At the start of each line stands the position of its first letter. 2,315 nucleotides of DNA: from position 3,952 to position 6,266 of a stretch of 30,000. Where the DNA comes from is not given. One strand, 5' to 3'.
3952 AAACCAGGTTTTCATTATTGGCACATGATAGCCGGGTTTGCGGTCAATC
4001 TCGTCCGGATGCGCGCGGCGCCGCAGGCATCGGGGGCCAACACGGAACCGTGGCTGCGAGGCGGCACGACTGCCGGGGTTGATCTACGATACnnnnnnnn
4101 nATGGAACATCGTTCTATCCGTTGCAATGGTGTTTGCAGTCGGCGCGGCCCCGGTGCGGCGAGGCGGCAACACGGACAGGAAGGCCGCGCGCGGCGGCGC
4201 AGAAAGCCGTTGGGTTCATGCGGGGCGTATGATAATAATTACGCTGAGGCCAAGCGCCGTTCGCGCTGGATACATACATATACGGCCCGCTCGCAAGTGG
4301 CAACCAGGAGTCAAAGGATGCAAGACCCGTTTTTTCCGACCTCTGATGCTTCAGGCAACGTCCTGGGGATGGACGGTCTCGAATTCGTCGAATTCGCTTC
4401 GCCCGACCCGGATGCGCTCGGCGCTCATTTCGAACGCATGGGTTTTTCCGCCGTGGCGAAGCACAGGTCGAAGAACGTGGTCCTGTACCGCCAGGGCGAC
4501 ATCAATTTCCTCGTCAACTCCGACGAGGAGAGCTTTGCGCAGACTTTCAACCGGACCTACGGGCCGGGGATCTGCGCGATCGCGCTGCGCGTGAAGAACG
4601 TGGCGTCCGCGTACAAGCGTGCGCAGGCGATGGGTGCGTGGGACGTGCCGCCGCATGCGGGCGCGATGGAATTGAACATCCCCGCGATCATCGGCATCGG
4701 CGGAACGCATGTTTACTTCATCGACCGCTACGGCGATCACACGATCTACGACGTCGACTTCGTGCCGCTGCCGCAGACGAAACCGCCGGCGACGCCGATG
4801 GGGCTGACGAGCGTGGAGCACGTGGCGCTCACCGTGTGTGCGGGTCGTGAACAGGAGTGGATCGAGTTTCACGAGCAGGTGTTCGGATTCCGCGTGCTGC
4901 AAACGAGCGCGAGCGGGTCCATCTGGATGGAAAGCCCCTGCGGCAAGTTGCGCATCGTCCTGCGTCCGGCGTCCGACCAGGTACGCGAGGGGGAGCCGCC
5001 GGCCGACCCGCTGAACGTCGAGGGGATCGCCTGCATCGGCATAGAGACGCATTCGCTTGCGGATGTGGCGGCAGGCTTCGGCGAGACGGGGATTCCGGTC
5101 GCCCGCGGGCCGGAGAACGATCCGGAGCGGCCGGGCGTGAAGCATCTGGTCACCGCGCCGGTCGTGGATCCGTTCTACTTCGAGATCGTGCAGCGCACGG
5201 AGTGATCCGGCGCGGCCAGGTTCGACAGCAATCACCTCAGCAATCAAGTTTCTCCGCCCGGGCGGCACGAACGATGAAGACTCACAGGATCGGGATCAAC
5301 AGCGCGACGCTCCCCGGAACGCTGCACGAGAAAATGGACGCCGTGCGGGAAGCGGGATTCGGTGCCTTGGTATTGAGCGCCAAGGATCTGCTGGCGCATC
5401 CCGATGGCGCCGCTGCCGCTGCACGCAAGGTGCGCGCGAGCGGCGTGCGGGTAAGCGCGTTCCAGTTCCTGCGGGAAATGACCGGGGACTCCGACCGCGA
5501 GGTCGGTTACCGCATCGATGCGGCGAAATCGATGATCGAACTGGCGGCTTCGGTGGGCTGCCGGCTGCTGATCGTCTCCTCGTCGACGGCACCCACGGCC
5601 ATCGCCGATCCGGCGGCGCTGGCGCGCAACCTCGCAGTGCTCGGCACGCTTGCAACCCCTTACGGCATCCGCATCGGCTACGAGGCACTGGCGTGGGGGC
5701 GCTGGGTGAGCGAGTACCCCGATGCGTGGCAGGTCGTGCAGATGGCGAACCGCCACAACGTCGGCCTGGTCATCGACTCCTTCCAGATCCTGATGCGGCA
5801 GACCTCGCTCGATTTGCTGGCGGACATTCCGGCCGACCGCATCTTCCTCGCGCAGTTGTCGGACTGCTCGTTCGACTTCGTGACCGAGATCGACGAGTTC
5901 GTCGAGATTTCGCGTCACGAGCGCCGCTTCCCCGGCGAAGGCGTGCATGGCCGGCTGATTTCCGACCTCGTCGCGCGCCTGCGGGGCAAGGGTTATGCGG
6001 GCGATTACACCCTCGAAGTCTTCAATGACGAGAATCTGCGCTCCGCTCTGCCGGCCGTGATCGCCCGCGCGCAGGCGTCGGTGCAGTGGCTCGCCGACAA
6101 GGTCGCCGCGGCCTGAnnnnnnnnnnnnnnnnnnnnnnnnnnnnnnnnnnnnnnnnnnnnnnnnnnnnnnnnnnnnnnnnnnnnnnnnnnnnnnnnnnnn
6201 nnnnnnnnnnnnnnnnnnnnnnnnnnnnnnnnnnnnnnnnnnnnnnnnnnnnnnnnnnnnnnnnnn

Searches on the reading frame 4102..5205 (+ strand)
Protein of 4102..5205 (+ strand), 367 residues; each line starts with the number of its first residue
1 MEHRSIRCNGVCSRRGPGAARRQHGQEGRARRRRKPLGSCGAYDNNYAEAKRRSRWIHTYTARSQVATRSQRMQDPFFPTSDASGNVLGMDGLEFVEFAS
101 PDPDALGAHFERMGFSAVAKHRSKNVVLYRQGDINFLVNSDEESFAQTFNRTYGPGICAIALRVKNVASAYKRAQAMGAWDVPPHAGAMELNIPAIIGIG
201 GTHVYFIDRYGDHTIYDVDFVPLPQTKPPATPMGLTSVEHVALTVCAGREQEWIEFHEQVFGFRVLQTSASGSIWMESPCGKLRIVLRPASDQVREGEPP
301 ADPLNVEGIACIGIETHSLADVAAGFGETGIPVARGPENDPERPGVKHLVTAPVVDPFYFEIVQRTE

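Call 3: search_protein_families(library=pfam, proteins=[window:4102-5205:+])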
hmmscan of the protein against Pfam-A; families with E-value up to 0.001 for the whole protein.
window:4102-5205:+ (367 aa): 2 families
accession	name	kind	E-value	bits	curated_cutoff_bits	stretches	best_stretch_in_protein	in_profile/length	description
PF14696.12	Glyoxalase_5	-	3.8e-54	183.1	27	1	86-220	3-138/139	Hydroxyphenylpyruvate dioxygenase, HPPD, N-terminal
PF00903.31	Glyoxalase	-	5.7e-08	33.6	20.6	1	240-345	4-107/121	Glyoxalase/Bleomycin resistance protein/Dioxygenase superfamily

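Call 4: search_protein_families(library=ncbifam, proteins=[window:4102-5205:+])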
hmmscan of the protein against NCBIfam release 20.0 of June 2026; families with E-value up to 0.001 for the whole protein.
window:4102-5205:+ (367 aa): 2 families
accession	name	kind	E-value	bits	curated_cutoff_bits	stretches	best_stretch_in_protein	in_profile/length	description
NF042435.1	DhshikDhtase_QuiC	equivalog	1.6e-36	126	1200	1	74-264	282-468/635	3-dehydroshikimate dehydratase QuiC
TIGR01263.1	4HPPD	equivalog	1.3e-34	120.3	277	1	92-287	2-215/353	4-hydroxyphenylpyruvate dioxygenase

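Call 43: search_protein_families(library=ncbifam, max_evalue=0.00001, proteins=[window:4318-5205:+])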
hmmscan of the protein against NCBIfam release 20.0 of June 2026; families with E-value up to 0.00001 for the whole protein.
window:4318-5205:+ (295 aa): 2 families
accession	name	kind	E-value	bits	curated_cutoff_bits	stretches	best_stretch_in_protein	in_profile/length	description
NF042435.1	DhshikDhtase_QuiC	equivalog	2.2e-36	125.6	1200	1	13-192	289-468/635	3-dehydroshikimate dehydratase QuiC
TIGR01263.1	4HPPD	equivalog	6.2e-35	121.3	277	1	20-216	2-216/353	4-hydroxyphenylpyruvate dioxygenase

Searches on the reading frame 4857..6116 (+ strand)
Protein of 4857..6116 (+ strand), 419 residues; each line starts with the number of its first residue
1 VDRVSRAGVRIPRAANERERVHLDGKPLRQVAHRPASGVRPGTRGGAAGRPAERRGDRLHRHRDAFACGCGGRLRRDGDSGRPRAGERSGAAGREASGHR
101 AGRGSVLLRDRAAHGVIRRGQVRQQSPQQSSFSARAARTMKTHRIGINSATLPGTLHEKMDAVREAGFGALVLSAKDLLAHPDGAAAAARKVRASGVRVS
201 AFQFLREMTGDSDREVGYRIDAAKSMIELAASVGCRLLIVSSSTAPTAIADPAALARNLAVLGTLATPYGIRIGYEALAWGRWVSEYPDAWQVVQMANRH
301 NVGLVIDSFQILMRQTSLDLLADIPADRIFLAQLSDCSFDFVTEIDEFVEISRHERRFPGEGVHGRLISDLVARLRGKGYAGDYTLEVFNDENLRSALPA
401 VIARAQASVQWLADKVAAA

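Call 3: search_protein_families(library=pfam, proteins=[window:4857-6116:+])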
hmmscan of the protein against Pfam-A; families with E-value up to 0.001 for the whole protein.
window:4857-6116:+ (419 aa): 1 family
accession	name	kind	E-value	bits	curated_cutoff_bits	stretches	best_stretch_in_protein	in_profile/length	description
PF01261.30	AP_endonuc_2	-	3.5e-23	83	31.1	1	161-413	2-247/249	Xylose isomerase-like TIM barrel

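Call 4: search_protein_families(library=ncbifam, proteins=[window:4857-6116:+])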
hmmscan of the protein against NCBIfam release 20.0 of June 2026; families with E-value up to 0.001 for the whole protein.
window:4857-6116:+ (419 aa): 1 family
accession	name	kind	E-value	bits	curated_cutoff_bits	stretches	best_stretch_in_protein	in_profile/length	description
NF042435.1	DhshikDhtase_QuiC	equivalog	1.4e-44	152.7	1200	1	147-400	5-251/635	3-dehydroshikimate dehydratase QuiC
